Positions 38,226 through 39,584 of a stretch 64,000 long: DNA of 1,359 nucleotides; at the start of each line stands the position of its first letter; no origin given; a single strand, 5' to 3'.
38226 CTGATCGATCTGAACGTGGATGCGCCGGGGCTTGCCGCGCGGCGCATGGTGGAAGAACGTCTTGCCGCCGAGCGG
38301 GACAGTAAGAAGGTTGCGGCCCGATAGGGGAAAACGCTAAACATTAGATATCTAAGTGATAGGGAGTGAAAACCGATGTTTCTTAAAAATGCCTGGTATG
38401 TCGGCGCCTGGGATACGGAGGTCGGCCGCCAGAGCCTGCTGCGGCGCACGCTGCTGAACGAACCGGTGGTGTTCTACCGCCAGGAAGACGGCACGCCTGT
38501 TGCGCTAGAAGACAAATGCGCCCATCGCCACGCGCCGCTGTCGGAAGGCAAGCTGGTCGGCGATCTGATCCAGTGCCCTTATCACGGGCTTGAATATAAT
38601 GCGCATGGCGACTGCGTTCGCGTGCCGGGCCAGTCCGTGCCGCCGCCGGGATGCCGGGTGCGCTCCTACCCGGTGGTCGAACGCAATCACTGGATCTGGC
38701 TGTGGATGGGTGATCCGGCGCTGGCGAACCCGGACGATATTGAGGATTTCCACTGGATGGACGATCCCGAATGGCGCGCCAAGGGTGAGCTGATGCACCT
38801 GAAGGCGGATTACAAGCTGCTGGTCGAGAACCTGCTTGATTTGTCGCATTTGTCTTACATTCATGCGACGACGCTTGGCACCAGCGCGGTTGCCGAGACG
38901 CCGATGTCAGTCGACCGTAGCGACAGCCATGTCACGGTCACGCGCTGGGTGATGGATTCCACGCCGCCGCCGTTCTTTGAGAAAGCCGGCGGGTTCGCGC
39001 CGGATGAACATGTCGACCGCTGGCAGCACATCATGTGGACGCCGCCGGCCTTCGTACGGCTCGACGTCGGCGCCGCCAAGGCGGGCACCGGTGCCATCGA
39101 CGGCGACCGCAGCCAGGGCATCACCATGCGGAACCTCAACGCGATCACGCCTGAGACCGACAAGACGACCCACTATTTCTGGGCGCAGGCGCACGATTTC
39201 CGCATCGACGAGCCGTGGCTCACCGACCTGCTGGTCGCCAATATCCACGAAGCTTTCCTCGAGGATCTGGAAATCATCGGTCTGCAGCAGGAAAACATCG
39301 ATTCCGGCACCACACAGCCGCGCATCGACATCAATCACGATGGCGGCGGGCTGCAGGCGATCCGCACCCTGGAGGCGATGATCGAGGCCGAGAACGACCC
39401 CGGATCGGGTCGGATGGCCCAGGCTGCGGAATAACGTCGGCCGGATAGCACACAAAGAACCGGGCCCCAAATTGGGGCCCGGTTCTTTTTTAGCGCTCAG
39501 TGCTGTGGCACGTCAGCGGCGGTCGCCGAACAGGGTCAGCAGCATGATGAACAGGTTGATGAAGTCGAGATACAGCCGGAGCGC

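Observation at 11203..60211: Eight conserved genes are split by in-frame TAG codons, with no in-frame TGA, across about 50 kb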

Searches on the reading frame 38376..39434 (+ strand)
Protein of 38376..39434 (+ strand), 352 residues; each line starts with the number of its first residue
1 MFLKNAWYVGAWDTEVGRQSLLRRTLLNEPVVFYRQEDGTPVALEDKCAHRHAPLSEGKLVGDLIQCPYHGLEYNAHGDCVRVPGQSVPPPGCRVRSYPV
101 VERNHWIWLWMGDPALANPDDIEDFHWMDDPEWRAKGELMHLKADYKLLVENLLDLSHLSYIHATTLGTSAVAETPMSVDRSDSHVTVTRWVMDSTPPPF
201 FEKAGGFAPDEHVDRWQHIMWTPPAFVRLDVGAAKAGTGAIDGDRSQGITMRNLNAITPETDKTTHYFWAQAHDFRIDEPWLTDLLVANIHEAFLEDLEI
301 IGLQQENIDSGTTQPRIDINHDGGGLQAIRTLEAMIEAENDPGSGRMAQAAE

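Call 7: find_encoding_contigs(protein=window:38376-39434:+, flank=10000, max_places=10)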
Protein window:38376-39434:+ (352 aa): 7 contigs read that carry it; 6 places shown.
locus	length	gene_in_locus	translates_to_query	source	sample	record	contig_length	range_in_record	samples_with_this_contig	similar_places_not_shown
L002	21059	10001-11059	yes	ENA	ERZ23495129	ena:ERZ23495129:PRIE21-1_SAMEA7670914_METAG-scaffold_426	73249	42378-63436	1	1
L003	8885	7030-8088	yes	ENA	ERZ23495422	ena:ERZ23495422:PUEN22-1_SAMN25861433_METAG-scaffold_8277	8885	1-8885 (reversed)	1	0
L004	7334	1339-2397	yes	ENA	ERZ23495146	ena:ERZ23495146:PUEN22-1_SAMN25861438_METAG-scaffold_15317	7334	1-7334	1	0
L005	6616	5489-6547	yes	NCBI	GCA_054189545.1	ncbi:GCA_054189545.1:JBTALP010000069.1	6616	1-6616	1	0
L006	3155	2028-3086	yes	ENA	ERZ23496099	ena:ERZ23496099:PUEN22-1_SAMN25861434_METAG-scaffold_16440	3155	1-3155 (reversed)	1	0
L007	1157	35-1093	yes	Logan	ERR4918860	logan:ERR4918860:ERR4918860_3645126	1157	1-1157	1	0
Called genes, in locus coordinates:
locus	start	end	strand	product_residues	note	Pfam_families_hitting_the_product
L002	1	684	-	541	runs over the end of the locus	PF00743:FMO-like, PF07992:Pyr_redox_2, PF13450:NAD_binding_8, PF13738:Pyr_redox_3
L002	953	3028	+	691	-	PF00141:peroxidase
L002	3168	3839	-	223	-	PF00857:Isochorismatase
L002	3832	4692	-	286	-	PF02900:LigB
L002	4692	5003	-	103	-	PF07746:LigA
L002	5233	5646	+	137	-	PF09347:DUF1989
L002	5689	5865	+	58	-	-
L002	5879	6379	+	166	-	-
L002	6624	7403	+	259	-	PF00596:Aldolase_II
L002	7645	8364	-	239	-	PF17645:Amdase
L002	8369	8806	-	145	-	PF04828:GFA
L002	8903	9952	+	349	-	PF00355:Rieske, PF19112:VanA_C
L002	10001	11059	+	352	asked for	PF00355:Rieske, PF19112:VanA_C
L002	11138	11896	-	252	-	PF01027:Bax1-I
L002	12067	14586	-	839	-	PF02687:FtsX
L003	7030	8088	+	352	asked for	PF00355:Rieske, PF19112:VanA_C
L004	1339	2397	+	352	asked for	PF00355:Rieske, PF19112:VanA_C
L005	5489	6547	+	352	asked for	PF00355:Rieske, PF19112:VanA_C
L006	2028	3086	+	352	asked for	PF00355:Rieske, PF19112:VanA_C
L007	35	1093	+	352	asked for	PF00355:Rieske, PF19112:VanA_C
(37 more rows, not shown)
